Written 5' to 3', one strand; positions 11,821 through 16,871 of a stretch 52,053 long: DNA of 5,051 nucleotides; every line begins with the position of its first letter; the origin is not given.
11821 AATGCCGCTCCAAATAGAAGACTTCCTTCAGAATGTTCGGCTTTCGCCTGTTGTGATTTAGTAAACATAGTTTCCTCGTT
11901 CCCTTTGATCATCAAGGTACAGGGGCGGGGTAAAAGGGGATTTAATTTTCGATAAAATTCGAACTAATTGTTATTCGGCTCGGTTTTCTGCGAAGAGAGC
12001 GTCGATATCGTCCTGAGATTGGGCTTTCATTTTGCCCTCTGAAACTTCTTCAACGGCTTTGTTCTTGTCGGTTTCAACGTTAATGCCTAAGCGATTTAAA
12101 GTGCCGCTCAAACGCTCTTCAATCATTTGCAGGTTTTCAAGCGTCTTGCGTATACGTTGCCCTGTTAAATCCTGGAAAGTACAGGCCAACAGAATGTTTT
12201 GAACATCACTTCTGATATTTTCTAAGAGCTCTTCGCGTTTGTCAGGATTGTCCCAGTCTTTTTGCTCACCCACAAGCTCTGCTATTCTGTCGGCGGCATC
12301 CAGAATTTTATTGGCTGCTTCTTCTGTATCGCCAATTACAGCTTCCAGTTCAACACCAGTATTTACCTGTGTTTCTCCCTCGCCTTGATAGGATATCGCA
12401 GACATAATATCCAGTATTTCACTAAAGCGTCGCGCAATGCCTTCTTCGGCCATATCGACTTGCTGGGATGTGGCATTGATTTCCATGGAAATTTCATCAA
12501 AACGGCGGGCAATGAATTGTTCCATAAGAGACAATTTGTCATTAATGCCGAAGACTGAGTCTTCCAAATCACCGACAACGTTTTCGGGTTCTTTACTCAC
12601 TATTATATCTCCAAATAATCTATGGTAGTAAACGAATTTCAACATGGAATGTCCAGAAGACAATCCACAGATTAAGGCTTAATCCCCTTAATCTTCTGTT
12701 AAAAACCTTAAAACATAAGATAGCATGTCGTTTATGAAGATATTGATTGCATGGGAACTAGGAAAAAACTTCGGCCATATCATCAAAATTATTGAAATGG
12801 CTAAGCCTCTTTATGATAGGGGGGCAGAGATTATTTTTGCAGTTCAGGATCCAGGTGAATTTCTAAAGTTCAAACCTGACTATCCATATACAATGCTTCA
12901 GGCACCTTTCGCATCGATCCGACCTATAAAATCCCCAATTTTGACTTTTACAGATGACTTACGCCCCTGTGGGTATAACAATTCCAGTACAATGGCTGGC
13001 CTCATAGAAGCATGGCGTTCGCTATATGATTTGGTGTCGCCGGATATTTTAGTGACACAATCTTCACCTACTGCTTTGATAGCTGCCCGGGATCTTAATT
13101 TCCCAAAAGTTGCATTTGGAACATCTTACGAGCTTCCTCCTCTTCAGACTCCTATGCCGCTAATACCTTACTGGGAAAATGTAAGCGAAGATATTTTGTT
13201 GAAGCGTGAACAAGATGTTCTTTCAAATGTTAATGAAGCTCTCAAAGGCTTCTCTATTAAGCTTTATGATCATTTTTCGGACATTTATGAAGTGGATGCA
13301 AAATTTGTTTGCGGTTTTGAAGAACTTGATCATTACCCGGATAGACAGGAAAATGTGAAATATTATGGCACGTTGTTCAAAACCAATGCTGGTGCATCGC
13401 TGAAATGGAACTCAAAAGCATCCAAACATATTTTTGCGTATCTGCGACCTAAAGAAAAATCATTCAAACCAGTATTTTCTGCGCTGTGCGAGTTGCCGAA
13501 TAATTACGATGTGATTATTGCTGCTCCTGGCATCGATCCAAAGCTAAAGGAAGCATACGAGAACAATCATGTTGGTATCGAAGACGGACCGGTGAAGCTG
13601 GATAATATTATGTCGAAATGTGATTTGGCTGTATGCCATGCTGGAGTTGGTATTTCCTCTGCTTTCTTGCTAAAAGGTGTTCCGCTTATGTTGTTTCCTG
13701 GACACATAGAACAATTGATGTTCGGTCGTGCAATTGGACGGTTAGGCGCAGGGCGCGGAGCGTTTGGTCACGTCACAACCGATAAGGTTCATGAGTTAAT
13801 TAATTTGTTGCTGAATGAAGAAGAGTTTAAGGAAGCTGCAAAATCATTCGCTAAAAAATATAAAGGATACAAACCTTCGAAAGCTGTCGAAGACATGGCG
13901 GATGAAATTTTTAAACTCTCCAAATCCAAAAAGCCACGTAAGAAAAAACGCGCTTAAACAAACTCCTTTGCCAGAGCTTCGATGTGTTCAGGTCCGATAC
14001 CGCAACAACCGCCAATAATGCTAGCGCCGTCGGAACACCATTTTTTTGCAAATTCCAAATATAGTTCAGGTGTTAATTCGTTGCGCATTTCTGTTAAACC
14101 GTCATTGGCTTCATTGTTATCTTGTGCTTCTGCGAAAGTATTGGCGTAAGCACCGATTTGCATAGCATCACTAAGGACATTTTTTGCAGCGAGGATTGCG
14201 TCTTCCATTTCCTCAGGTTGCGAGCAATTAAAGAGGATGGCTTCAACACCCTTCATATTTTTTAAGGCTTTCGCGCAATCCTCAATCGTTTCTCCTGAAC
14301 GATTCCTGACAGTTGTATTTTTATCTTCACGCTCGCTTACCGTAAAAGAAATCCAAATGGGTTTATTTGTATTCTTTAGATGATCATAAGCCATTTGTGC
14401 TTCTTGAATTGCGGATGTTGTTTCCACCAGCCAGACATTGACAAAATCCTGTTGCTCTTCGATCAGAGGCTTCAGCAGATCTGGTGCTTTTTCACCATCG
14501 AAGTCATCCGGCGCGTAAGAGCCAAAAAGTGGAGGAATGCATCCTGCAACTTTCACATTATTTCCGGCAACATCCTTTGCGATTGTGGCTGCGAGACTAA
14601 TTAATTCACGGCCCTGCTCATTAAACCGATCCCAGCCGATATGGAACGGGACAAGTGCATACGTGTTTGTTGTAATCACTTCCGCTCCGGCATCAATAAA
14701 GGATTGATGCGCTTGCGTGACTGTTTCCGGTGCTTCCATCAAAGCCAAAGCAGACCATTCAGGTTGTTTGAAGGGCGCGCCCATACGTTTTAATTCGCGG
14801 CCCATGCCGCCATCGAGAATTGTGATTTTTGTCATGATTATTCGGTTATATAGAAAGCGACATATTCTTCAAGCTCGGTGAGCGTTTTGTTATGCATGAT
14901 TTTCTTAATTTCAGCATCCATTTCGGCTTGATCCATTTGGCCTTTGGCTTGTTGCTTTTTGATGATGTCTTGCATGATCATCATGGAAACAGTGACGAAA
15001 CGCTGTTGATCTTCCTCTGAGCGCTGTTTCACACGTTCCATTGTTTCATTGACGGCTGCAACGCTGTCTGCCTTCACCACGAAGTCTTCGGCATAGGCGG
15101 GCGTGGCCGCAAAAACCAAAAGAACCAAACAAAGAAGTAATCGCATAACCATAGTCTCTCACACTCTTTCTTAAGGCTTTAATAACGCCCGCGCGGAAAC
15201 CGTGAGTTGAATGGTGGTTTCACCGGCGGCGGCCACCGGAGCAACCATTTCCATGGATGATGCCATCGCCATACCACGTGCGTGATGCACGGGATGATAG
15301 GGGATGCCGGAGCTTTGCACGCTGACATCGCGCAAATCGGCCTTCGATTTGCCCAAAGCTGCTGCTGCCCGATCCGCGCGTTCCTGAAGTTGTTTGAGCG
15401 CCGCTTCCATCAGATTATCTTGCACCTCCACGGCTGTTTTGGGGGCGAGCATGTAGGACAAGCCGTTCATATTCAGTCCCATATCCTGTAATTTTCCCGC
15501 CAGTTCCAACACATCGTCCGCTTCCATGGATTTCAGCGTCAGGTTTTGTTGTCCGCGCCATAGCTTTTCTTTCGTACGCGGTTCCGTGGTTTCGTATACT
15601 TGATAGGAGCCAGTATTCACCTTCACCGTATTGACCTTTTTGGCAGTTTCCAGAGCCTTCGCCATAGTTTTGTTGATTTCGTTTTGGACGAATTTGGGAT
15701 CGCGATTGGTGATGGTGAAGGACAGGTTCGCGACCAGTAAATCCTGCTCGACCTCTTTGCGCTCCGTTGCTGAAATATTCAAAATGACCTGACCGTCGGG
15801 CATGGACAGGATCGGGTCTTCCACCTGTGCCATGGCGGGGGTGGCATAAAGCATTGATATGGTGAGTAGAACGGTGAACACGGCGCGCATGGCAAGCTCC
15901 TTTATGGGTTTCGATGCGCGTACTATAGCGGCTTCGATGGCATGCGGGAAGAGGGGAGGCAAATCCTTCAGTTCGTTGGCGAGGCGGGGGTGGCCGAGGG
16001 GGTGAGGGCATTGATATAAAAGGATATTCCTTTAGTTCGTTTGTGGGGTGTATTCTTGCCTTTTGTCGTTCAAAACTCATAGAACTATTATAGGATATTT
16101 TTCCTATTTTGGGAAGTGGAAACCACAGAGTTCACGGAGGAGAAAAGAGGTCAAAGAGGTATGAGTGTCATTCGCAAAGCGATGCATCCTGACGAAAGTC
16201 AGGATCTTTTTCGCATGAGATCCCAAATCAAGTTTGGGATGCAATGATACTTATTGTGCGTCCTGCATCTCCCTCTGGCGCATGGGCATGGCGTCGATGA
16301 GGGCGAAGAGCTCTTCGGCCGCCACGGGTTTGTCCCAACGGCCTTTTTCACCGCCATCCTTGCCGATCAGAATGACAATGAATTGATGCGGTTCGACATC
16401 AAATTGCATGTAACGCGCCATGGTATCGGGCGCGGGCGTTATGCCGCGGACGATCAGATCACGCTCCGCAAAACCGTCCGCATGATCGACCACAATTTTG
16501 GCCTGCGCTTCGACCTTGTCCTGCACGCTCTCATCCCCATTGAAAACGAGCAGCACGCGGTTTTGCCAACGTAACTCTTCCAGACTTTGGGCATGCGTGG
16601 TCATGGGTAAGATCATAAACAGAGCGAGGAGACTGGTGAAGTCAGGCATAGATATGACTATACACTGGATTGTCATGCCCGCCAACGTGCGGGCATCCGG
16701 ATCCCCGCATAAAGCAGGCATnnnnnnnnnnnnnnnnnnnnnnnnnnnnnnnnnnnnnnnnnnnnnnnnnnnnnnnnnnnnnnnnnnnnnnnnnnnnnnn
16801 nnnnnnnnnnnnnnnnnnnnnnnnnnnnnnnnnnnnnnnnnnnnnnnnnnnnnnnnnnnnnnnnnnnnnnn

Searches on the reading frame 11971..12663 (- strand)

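Call 96: search_protein_families(library=pfam, proteins=[window:11971-12663:-], max_evalue=0.00001)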
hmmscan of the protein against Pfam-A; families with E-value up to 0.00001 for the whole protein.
window:11971-12663:- (230 aa): 1 family
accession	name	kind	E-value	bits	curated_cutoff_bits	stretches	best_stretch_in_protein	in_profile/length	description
PF04344.18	CheZ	-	7.8e-09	36.1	30.7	1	146-223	110-197/203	Chemotaxis phosphatase, CheZ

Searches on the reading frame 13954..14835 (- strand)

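Call 4: search_protein_families(library=pfam, proteins=[window:13954-14835:-], max_evalue=0.01)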
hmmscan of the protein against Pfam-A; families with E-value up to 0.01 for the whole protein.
window:13954-14835:- (293 aa): 1 family
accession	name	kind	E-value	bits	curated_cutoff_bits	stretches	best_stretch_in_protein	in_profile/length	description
PF02574.22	S-methyl_trans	-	1e-59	203.2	22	1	6-291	2-282/283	Homocysteine S-methyltransferase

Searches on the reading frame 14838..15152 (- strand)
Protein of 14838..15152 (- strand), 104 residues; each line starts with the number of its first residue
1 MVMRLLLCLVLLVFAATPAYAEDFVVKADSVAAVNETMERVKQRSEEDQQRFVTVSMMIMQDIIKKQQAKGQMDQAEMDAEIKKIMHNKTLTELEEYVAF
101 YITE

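Call 4: search_protein_families(library=pfam, proteins=[window:14838-15152:-], max_evalue=0.01)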
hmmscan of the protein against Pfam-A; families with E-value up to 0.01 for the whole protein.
window:14838-15152:- (104 aa): 2 families
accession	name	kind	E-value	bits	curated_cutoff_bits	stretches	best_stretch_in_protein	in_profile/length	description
PF16147.10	DUF4855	-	0.0023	17.6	27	1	19-102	69-144/313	Domain of unknown function (DUF4855)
PF10312.14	Cactin_mid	-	0.0055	16.9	23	1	44-97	92-155/194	Conserved mid region of cactin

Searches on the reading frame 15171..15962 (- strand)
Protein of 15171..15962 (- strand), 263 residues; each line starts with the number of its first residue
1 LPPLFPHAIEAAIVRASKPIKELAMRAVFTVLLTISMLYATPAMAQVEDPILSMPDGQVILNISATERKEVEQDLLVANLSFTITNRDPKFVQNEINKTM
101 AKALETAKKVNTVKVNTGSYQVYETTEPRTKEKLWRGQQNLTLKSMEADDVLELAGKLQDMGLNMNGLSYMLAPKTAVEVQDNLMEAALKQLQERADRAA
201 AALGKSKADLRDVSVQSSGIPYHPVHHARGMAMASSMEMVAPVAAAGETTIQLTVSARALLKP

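Call 4: search_protein_families(library=pfam, proteins=[window:15171-15962:-], max_evalue=0.01)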
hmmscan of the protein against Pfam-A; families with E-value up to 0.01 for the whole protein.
window:15171-15962:- (263 aa): 1 family
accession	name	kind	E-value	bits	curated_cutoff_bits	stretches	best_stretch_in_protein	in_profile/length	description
PF04402.19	SIMPL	-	1.2e-25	91.4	25.2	1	62-258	2-204/205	Protein of unknown function (DUF541)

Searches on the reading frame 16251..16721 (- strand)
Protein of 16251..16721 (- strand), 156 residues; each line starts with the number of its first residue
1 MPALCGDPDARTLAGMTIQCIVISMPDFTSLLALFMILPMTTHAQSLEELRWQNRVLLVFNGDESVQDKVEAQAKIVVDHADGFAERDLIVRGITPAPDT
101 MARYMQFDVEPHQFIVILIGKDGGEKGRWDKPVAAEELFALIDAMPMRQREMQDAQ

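Call 4: search_protein_families(library=pfam, proteins=[window:16251-16721:-], max_evalue=0.01)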
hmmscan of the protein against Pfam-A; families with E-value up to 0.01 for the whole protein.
window:16251-16721:- (156 aa): 1 family
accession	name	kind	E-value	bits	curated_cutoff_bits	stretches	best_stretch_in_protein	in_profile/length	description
PF13778.12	DUF4174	-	5.6e-23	82.1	27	1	47-151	2-120/120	Domain of unknown function (DUF4174)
